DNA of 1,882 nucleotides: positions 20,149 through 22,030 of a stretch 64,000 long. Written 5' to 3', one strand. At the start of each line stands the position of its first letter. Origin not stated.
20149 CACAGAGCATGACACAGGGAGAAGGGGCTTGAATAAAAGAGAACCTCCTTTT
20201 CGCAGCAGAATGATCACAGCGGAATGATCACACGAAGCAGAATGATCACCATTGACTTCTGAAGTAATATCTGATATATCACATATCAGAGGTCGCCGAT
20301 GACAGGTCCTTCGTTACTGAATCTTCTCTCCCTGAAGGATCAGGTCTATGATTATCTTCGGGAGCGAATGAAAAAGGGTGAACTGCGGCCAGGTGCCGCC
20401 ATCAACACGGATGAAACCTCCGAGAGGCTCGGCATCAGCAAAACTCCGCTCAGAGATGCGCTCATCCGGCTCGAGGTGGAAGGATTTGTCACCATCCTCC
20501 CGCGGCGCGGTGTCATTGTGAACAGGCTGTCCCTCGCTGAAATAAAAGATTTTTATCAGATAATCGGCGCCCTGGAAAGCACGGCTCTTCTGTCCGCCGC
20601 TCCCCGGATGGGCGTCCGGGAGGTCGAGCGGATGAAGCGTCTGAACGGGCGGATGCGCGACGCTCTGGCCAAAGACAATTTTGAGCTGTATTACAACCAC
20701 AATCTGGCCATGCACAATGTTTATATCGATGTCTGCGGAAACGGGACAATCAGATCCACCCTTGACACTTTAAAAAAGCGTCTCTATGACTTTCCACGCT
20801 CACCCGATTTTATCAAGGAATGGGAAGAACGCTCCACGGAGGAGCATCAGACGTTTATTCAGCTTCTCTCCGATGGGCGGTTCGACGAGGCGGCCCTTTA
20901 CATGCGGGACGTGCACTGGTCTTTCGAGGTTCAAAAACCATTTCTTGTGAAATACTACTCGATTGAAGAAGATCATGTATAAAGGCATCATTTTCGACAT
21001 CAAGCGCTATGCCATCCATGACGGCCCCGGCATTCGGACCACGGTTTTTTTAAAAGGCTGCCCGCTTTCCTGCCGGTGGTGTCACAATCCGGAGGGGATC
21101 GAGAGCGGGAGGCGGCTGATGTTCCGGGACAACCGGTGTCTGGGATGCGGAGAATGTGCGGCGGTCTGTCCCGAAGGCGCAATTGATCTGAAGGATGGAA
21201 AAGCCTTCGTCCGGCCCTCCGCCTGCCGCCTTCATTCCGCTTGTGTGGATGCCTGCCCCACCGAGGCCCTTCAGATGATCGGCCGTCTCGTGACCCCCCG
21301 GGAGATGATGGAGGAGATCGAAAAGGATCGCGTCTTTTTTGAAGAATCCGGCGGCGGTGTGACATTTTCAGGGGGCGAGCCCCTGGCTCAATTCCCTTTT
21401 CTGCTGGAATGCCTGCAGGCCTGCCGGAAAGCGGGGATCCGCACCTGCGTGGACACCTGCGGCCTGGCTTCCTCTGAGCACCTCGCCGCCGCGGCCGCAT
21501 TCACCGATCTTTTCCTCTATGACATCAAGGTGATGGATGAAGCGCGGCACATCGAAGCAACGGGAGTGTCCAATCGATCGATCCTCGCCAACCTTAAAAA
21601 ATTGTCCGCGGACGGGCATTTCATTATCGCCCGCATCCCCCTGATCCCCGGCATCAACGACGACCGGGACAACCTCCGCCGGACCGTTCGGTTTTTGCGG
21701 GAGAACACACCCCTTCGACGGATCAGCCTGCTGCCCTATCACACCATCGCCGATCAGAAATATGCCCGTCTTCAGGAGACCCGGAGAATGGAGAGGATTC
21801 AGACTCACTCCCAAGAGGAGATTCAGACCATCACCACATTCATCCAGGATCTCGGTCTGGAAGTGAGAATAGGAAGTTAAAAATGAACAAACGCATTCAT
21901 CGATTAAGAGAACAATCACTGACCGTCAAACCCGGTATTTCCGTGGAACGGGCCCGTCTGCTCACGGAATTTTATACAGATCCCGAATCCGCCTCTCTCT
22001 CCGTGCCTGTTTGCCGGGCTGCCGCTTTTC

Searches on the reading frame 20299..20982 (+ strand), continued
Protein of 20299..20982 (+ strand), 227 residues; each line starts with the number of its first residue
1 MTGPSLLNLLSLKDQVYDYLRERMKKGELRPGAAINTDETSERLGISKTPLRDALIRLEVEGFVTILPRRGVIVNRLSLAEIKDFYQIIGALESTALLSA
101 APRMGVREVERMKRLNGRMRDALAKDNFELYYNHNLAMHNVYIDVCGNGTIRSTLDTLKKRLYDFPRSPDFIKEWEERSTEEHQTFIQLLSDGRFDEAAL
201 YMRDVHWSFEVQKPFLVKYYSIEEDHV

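Call 46: search_solved_structures(query=window:20299-20982:+, max_evalue=0.00001)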
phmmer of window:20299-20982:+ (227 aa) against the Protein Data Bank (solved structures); distinct sequences matched with E-value up to 0.00001: 10.
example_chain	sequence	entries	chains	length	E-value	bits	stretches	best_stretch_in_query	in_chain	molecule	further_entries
3fms_A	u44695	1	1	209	3.6e-15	59.6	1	13-196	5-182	Transcriptional regulator, GntR family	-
3sxy_A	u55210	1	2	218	1.5e-14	57.6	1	12-196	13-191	Transcriptional regulator, GntR family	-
6z74_A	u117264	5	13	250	5.2e-14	55.8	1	19-158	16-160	Transcriptional regulator, GntR family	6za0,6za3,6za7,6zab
7xp0_A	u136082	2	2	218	3.3e-13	53.2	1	12-202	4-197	Probable transcriptional regulator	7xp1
7u5q_A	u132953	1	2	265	6.1e-12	49.1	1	15-167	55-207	Transcriptional regulator, GntR family protein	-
9isw_A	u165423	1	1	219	7.9e-10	42.1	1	11-156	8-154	Transcriptional regulator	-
4p9f_A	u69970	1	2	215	1.2e-09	41.6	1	9-136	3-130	HTH-type transcriptional regulator mcbR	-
6ep3_A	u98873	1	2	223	1.5e-07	34.7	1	11-122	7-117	Lmo0651 protein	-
3ihu_A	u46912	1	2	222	6.6e-07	32.6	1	13-152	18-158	Transcriptional regulator, GntR family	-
3c7j_A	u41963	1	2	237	6.7e-06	29.3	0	16-105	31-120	Transcriptional regulator, GntR family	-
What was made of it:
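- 20299..20982 (+): GntR-family regulator with an FCD effector domain (FadR subfamily), 227 aa. Closest solved structures 3fms/3sxy (call 46).
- On GntR family, FadR/FCD subfamily regulator (protein 20299-20982): Closest solved structures are the GntR-family FCD proteins 3fms/3sxy (call 46).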

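Call 51: search_protein_families(library=pfam, proteins=[L044:4011-5984:+, L044:2443-3636:+, L010:7289-8854:+, L010:8923-9831:+, L010:9831-10607:+])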
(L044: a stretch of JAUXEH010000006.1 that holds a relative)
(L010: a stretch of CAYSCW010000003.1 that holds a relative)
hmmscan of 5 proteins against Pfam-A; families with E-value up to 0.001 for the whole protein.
L044:4011-5984:+ (657 aa): 1 family
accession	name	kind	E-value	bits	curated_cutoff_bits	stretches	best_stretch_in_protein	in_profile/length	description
PF00474.23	SSF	-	6.9e-24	84.9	22.8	1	33-401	2-356/406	Sodium:solute symporter family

L044:2443-3636:+ (397 aa): 1 family
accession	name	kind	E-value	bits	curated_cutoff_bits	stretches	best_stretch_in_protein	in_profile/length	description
PF01263.26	Aldose_epim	-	3.2e-98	329.3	27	1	69-392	2-299/299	Aldose 1-epimerase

L010:7289-8854:+ (521 aa): 5 families
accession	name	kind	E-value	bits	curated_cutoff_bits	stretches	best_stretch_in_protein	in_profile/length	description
PF08442.15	ATP-grasp_2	-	5.9e-52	176.7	29.5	1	3-196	1-202/202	ATP-grasp domain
PF13549.11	ATP-grasp_5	-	1.6e-14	54.2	27.6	1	3-211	9-221/221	ATP-grasp domain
PF24948.1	Citrate_synth_N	-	1e-06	28.8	83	1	79-218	99-227/232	ATP-citrate synthase ATP-grasp domain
PF16114.10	Citrate_bind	-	1.6e-06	28.2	26.8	1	274-321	37-86/177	ATP citrate lyase citrate-binding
PF13187.11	Fer4_9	-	0.00074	19.9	27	0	441-491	1-48/52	4Fe-4S dicluster domain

L010:8923-9831:+ (302 aa): 4 families
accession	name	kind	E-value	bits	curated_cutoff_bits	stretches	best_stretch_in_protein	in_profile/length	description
PF02629.25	CoA_binding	-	4.6e-24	85.4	22.3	1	9-97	4-94/97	CoA binding domain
PF00549.24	Ligase_CoA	-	1.5e-17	64.3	24.5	1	159-278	2-126/128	CoA-ligase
PF13607.11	Succ_CoA_lig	-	4.6e-14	52.8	27.4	1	152-292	1-135/138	Succinyl-CoA ligase like flavodoxin domain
PF13380.12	CoA_binding_2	-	2.3e-06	28.5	22.8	1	27-129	22-114/116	CoA binding domain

L010:9831-10607:+ (258 aa): 1 family
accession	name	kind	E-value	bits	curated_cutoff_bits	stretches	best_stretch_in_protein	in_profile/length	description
PF00285.26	Citrate_synt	-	1.3e-42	146.6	27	2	47-240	162-354/357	Citrate synthase, C-terminal domain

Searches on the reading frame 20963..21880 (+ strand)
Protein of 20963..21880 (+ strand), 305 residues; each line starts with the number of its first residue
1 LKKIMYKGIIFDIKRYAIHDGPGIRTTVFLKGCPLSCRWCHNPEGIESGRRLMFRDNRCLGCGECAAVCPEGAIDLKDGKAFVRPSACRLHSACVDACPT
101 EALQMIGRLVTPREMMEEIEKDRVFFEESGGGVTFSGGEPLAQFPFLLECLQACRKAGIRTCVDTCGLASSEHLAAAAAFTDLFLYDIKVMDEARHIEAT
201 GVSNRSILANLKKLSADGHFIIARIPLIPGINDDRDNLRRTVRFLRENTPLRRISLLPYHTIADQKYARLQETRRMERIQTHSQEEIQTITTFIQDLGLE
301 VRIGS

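Call 3: search_protein_families(library=pfam, proteins=[window:20963-21880:+])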
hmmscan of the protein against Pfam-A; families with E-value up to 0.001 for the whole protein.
window:20963-21880:+ (305 aa): 12 families
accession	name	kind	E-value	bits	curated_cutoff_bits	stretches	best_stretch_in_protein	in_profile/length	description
PF04055.27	Radical_SAM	-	1.4e-15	58.3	29.5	1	104-236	22-160/166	Radical SAM superfamily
PF13353.11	Fer4_12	-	3.3e-12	47.3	22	1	20-172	2-96/137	4Fe-4S single cluster domain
PF12838.12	Fer4_7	-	5.4e-10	40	27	2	58-102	1-52/52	4Fe-4S dicluster domain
PF13237.11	Fer4_10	-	5.1e-09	36.4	25.5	1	55-99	5-53/53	4Fe-4S dicluster domain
PF13187.11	Fer4_9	-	1.5e-07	31.8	27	1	58-102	1-51/52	4Fe-4S dicluster domain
PF00037.32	Fer4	-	6.6e-07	29.3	21.1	1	57-75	6-24/24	4Fe-4S binding domain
PF14697.11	Fer4_21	-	1.6e-06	28.6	35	1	56-105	5-59/59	4Fe-4S dicluster domain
PF12837.12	Fer4_6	-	4e-06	26.9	25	1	56-74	6-24/24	4Fe-4S binding domain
PF13484.11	Fer4_16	-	2e-05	25.7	30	0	58-80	1-21/66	4Fe-4S double cluster binding domain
PF12797.12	Fer4_2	-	0.0004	20.6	24.5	0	56-71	7-22/22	4Fe-4S binding domain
PF25160.1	LdpA_Fe-S-bd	-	0.00066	19.8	27.6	1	43-76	15-45/49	LdpA Fe-S cluster-binding domain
PF13746.11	Fer4_18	-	0.0007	20.2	27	1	56-100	58-97/114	4Fe-4S dicluster domain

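Call 12: search_protein_families(library=ncbifam, proteins=[window:20963-21880:+])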
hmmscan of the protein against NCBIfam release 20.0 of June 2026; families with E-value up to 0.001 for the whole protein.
window:20963-21880:+ (305 aa): 70 families (the best 25 are shown)
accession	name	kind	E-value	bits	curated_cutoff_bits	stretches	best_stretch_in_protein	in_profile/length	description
NF043069.1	T4HPD_activ_SAM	equivalog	9.3e-109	363.4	425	1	8-304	2-298/299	trans-4-hydroxy-L-proline dehydratase activase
TIGR02494.1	PFLE_PFLC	subfamily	4.3e-105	351.2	174.35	1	10-297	1-292/293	glycyl-radical enzyme activating protein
NF048010.1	SfplDhtActHpsHDes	equivalog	8e-89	297.4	430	1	7-291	5-295/298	(2S)-3-sulfopropanediol dehydratase activating enzyme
TIGR04395.1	cutC_activ_rSAM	equivalog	4.3e-87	292.3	360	1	7-303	4-306/309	choline TMA-lyase-activating enzyme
NF033719.1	ind_deCO2_activ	equivalog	7.2e-81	271.8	425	1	8-300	1-299/302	indoleacetate decarboxylase activase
NF048008.1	SfplDhtActHpfHKleb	equivalog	9.5e-79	264.9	500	1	9-304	1-306/308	(2S)-3-sulfopropanediol dehydratase activating enzyme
NF033717.2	HPDL_rSAM_activ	equivalog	3.8e-76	256.3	420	1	7-304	3-306/311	4-hydroxyphenylacetate decarboxylase activase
NF007483.0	PRK10076.1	equivalog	1e-68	231.7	326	2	89-304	77-291/292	[formate-C-acetyltransferase]-activating enzyme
TIGR04003.1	rSAM_BssD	equivalog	1.6e-62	211.5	496.45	1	9-303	2-306/314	[benzylsuccinate synthase]-activating enzyme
TIGR02493.1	PFLA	equivalog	1.3e-56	191.6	231.75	2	106-296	42-234/235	pyruvate formate-lyase-activating protein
TIGR04041.1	activase_YjjW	hypoth_equivalog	2.1e-49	168.4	250.2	1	12-290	6-269/276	YjjW family glycine radical enzyme activase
NF008356.0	PRK11145.1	equivalog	3.8e-44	150.8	375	2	107-301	48-244/246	pyruvate formate lyase 1-activating protein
TIGR02495.1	NrdG2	equivalog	2.8e-13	49.7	131.15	2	110-249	47-184/193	anaerobic ribonucleoside-triphosphate reductase activating protein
NF038196.1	ferrodoxin_EFR1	subfamily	1.1e-10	42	75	1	55-105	182-231/242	EFR1 family ferrodoxin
TIGR02491.1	NrdG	equivalog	3.8e-10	39.9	126.1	1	11-46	3-38/154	anaerobic ribonucleoside-triphosphate reductase activating protein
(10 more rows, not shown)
